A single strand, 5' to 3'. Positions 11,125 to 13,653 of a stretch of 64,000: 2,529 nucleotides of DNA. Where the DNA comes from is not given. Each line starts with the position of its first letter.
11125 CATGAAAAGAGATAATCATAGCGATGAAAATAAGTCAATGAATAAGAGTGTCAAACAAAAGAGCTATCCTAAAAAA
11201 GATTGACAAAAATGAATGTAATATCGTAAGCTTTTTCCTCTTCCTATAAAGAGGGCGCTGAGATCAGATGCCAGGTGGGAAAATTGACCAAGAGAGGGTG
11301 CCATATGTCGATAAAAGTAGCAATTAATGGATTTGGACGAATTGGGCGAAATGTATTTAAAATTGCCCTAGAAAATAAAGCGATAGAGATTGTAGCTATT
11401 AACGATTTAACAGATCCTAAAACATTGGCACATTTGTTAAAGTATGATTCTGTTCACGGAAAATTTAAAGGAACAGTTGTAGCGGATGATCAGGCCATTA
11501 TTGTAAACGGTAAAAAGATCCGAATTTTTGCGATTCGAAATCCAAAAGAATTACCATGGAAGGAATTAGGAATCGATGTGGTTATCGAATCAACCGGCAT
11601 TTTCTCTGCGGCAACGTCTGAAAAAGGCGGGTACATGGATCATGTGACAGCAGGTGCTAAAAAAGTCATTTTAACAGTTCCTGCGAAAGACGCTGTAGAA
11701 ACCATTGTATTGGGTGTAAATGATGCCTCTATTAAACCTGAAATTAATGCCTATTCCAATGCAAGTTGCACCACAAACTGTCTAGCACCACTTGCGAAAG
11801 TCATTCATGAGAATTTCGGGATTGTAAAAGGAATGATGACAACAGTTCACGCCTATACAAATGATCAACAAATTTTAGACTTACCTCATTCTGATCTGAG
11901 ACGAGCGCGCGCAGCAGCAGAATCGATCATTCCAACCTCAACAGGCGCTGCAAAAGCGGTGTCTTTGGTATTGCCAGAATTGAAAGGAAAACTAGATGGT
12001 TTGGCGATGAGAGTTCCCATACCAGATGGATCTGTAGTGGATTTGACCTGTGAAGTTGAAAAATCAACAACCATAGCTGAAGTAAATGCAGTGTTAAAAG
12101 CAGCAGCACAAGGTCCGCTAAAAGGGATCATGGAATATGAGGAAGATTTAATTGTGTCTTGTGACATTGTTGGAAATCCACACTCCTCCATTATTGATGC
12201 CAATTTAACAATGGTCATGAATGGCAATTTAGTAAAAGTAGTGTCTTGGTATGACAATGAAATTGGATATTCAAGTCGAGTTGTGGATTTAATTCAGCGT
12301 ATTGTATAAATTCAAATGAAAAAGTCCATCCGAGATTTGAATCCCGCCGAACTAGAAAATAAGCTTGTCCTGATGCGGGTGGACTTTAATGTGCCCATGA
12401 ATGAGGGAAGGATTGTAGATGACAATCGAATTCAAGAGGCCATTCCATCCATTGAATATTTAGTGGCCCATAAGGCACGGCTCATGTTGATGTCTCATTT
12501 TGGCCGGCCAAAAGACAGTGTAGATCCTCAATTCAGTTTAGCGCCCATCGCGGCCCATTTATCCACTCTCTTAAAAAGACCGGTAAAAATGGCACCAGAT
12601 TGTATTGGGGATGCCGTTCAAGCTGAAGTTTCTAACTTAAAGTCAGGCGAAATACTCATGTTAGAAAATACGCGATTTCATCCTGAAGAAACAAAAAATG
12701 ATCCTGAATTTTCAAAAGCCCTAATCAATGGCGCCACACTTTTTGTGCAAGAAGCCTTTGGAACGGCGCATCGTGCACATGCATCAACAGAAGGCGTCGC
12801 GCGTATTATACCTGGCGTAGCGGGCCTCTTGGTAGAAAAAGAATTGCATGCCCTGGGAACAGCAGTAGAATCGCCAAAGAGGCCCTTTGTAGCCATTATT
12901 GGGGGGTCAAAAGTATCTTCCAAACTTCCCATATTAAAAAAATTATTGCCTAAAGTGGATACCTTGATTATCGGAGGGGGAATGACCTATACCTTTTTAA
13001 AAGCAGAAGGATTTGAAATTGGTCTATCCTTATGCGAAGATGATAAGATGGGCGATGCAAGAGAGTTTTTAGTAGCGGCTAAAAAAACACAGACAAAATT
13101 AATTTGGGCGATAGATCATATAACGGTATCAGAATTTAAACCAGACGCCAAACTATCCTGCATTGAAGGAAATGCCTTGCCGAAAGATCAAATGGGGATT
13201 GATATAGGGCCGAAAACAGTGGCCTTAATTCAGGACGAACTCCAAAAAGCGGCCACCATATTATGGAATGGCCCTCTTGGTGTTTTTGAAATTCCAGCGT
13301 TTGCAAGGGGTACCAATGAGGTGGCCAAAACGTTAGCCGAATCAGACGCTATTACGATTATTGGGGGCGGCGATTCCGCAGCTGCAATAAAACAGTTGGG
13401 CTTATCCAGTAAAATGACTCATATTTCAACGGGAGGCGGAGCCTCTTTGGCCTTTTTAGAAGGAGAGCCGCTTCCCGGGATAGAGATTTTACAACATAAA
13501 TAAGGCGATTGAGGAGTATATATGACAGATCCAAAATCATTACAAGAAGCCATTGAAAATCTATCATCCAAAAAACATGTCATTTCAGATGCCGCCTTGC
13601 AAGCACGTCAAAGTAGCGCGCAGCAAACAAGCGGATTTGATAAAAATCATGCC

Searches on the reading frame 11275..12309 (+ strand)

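Call 10: search_protein_families(library=ncbifam, proteins=[window:11275-12309:+], max_evalue=0.00001)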
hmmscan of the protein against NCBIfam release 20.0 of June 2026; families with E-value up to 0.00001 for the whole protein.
window:11275-12309:+ (344 aa): 9 families
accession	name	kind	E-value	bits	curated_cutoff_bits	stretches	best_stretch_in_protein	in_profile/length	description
NF005830.0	PRK07729.1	equivalog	1.1e-140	468.4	546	1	11-343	1-330/343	glyceraldehyde-3-phosphate dehydrogenase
NF005641.0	PRK07403.1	equivalog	1.4e-136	455.1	616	1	13-341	2-330/337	type I glyceraldehyde-3-phosphate dehydrogenase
TIGR01534.1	GAPDH-I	equivalog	1.8e-133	444.8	367.2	1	14-338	1-330/330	type I glyceraldehyde-3-phosphate dehydrogenase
NF011954.0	PRK15425.1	equivalog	1.7e-117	392.2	662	1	11-343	1-329/331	glyceraldehyde-3-phosphate dehydrogenase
NF033735.1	G3PDH_Arsen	exception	1.1e-116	389.8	450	1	15-339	1-322/323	ArsJ-associated glyceraldehyde-3-phosphate dehydrogenase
NF006512.0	PRK08955.1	equivalog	3.5e-107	358.6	563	1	11-343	1-330/334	glyceraldehyde-3-phosphate dehydrogenase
NF010058.0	PRK13535.1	equivalog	2.1e-101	339.4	539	1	11-339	1-329/339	erythrose-4-phosphate dehydrogenase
TIGR01532.1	E4PD_g-proteo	equivalog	1.2e-98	330.5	530.55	1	14-338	1-325/325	erythrose-4-phosphate dehydrogenase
NF006139.0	PRK08289.1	equivalog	1.5e-87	294.2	431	1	13-343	129-469/480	glyceraldehyde-3-phosphate dehydrogenase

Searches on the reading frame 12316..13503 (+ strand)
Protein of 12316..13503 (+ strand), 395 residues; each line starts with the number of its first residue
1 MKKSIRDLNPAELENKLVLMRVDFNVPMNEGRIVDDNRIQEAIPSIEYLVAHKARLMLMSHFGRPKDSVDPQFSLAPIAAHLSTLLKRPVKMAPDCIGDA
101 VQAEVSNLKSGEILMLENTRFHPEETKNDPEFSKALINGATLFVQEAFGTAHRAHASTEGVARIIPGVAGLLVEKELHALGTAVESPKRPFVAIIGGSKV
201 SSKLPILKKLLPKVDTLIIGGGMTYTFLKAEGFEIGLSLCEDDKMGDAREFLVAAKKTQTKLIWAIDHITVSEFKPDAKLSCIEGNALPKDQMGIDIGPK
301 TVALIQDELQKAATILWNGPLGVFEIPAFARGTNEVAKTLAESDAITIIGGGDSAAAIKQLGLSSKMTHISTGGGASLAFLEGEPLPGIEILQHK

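Call 10: search_protein_families(library=ncbifam, proteins=[window:12316-13503:+], max_evalue=0.00001)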
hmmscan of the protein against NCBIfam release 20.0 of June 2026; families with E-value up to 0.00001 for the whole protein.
window:12316-13503:+ (395 aa): 1 family
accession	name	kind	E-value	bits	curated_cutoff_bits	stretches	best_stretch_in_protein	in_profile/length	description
NF010569.0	PRK13962.1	equivalog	4.8e-167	557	883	1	2-393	3-392/645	bifunctional phosphoglycerate kinase/triosephosphate isomerase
